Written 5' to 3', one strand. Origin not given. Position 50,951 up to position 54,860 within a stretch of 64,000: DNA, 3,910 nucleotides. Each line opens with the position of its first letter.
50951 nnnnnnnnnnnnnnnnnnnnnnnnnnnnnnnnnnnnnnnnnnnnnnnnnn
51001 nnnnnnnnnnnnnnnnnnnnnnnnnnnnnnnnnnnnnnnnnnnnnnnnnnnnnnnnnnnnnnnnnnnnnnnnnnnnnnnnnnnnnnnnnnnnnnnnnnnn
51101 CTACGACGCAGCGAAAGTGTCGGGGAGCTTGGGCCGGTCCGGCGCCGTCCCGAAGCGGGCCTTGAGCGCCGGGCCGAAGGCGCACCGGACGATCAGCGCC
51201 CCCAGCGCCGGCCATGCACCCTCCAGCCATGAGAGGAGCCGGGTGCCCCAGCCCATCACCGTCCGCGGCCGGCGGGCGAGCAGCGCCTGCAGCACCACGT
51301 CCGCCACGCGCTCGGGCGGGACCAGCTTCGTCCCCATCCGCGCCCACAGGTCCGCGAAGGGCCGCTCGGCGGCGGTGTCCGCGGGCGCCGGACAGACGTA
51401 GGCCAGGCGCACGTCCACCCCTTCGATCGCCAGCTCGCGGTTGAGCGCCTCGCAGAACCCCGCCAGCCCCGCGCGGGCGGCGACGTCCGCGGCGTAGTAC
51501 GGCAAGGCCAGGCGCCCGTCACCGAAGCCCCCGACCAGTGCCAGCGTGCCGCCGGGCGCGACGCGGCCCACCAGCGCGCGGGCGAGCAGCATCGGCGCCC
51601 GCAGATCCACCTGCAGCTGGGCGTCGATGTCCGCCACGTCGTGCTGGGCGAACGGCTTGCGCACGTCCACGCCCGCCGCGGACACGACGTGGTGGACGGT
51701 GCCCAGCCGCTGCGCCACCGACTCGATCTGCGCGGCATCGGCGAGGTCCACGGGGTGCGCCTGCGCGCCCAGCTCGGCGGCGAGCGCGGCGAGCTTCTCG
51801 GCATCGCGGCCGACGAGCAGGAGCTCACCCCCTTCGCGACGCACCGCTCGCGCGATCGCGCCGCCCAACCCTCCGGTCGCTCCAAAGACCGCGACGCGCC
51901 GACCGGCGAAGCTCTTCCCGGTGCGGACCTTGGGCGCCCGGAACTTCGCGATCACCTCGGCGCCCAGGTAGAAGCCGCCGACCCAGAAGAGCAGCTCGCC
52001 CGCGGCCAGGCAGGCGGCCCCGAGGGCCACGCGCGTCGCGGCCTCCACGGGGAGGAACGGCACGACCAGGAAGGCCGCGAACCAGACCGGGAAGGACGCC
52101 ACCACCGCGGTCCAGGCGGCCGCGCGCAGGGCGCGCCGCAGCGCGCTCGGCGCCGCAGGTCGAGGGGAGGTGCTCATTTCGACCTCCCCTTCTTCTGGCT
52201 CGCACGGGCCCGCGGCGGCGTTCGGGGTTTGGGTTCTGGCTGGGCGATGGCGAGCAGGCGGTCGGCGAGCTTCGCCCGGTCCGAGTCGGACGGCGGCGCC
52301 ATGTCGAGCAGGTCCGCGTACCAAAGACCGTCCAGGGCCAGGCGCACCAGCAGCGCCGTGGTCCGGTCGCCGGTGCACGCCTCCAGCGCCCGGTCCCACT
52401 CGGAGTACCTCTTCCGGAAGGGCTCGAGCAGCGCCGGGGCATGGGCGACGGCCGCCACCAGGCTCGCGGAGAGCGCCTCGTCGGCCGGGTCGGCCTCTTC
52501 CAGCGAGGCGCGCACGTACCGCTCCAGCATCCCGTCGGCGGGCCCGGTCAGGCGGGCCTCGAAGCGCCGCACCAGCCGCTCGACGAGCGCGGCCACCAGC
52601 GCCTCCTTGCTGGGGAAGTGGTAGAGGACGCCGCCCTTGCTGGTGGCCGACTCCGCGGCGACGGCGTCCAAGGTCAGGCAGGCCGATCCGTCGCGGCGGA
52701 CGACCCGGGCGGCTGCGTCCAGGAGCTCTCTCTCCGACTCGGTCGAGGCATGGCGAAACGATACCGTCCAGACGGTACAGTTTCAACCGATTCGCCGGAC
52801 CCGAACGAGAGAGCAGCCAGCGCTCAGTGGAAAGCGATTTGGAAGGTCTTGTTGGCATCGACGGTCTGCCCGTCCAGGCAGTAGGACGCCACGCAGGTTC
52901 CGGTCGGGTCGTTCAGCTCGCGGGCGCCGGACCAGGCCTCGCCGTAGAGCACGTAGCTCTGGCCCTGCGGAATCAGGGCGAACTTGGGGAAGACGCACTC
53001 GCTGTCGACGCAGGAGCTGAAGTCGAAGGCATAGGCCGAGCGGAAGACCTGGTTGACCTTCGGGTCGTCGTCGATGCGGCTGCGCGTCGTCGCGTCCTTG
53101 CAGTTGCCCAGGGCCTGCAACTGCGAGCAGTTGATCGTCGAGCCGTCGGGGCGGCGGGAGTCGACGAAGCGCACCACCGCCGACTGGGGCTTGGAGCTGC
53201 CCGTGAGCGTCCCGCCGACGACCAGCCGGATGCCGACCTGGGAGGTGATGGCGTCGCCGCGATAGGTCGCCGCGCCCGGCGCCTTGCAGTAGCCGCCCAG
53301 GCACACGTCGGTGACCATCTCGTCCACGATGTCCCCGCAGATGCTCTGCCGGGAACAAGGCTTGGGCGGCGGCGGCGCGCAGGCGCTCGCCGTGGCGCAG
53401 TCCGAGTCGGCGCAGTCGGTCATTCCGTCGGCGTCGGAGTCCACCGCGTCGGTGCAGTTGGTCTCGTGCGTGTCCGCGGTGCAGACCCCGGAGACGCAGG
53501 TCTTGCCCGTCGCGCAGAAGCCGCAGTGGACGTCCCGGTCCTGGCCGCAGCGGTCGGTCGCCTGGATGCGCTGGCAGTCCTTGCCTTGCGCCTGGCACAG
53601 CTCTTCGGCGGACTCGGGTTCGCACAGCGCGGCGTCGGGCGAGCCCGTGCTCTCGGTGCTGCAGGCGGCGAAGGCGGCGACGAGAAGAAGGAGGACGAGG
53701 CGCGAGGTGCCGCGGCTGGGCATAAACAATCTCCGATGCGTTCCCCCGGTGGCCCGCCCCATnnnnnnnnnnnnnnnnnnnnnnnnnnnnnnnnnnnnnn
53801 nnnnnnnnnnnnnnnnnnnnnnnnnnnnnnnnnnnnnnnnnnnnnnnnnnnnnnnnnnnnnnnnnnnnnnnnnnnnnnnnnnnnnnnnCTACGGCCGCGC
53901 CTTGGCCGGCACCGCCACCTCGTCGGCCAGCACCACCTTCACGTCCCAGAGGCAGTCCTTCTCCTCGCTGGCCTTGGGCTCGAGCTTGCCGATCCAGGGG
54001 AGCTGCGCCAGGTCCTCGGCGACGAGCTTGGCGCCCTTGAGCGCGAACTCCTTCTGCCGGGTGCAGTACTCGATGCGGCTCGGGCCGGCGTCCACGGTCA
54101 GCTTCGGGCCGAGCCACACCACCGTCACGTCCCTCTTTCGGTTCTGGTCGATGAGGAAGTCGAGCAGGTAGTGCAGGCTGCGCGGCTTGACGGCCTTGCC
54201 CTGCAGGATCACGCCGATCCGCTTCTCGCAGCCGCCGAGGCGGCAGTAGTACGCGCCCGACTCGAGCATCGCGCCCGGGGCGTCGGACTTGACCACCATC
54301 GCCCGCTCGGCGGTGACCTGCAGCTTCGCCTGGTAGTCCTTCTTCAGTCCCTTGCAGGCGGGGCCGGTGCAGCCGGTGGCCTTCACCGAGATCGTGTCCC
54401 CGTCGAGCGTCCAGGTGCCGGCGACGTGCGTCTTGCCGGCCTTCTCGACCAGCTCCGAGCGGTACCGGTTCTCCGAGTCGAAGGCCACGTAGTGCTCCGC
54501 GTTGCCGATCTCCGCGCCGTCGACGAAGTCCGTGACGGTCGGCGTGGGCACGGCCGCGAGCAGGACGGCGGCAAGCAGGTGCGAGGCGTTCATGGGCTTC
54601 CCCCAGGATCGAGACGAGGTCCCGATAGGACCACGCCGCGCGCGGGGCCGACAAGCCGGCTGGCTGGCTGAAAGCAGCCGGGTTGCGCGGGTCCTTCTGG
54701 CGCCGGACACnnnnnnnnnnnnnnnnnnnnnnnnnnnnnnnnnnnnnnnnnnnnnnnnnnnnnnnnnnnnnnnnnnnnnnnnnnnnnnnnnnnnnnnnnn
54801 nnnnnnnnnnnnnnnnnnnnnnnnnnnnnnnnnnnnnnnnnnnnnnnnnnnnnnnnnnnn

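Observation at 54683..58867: Tandem cyclase homology domains in one polypeptide, fused to a STAND ATPase and a TPR-like array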

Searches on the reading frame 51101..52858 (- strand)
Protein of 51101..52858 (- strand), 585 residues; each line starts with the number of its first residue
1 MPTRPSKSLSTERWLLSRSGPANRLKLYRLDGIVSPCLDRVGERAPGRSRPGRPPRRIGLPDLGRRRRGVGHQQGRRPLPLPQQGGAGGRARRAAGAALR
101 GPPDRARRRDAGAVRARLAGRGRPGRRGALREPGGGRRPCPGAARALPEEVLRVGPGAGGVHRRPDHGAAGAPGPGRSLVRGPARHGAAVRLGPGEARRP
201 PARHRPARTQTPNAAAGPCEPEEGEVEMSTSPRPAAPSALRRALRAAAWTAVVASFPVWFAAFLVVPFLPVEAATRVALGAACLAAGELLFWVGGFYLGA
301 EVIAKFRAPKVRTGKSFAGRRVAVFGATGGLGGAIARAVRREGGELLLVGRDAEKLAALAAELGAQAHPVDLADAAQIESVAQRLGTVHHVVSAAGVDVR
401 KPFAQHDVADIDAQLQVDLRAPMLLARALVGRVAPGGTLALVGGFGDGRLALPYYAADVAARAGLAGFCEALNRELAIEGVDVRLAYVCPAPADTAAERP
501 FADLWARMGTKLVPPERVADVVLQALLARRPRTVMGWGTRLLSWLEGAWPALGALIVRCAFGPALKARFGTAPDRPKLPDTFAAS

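Call 30: search_protein_families(library=pfam, proteins=[window:51101-52858:-], max_evalue=0.01)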
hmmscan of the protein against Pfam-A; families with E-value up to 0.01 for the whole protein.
window:51101-52858:- (585 aa): 9 families
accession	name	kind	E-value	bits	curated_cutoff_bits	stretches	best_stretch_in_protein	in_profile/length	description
PF00106.31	adh_short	-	2.6e-20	73.2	26.6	1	322-499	3-188/195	short chain dehydrogenase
PF13561.12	adh_short_C2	-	8.5e-20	71.8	27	1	326-502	1-185/236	Enoyl-(Acyl carrier protein) reductase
PF08659.16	KR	-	8.1e-07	29.6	22.6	1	324-428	5-122/180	KR domain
PF03807.23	F420_oxidored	-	0.00017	22.6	21.6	1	322-378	2-59/94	NADP oxidoreductase coenzyme F420-dependent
PF01370.27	Epimerase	-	0.00018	21.5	20.9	1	323-420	2-97/240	NAD dependent epimerase/dehydratase family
PF05368.20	NmrA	-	0.00019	21.6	27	1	321-397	4-82/298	NmrA-like family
PF13460.12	NAD_binding_10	-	0.0015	18.9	27.2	1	326-398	1-71/184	NAD(P)H-binding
PF23441.1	SDR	-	0.0045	16.8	27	1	376-495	78-196/258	SDR-like rossmann domain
PF03435.24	Sacchrp_dh_NADP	-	0.0062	17.3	25.1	1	322-383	1-67/129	Saccharopine dehydrogenase NADP binding domain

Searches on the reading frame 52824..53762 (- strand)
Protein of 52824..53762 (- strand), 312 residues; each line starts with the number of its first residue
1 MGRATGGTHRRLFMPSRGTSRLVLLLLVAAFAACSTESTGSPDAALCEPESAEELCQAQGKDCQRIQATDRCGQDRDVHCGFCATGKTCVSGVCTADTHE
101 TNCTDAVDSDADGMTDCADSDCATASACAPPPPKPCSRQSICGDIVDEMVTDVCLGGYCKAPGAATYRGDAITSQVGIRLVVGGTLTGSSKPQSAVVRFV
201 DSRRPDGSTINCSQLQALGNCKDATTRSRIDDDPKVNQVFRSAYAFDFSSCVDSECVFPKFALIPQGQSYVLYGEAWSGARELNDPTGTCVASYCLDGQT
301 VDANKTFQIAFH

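Call 30: search_protein_families(library=pfam, proteins=[window:52824-53762:-], max_evalue=0.01)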
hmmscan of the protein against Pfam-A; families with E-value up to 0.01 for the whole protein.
window:52824-53762:- (312 aa): 0 families

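Call 66: search_protein_families(library=padloc, proteins=[window:52824-53762:-], max_evalue=0.01)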
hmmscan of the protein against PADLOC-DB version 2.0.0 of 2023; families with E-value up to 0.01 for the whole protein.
window:52824-53762:- (312 aa): 0 families

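Call 71: search_protein_families(library=ncbifam, proteins=[window:52824-53762:-], max_evalue=0.01)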
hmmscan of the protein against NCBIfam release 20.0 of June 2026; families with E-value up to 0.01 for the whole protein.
window:52824-53762:- (312 aa): 1 family
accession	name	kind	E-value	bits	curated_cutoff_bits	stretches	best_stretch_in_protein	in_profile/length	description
NF033662.1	acid_disulf_rpt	repeat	9.9e-08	31.6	41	1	99-128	3-32/32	acidic double-disulfide repeat-containing protein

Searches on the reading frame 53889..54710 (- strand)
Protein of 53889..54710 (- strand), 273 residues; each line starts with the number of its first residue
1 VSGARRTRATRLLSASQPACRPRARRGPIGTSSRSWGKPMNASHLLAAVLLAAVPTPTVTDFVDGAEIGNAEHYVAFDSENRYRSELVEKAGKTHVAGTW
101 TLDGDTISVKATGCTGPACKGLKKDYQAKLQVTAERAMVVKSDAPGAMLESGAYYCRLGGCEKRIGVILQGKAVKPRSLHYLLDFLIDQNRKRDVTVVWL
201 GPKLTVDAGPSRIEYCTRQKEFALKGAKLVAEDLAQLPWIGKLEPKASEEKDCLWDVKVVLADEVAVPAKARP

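Call 30: search_protein_families(library=pfam, proteins=[window:53889-54710:-], max_evalue=0.01)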
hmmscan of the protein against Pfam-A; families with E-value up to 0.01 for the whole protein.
window:53889-54710:- (273 aa): 0 families

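Call 66: search_protein_families(library=padloc, proteins=[window:53889-54710:-], max_evalue=0.01)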
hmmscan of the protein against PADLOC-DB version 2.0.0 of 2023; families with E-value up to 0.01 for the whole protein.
window:53889-54710:- (273 aa): 0 families

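Call 71: search_protein_families(library=ncbifam, proteins=[window:53889-54710:-], max_evalue=0.01)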
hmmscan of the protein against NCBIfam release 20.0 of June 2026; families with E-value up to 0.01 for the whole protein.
window:53889-54710:- (273 aa): 0 families
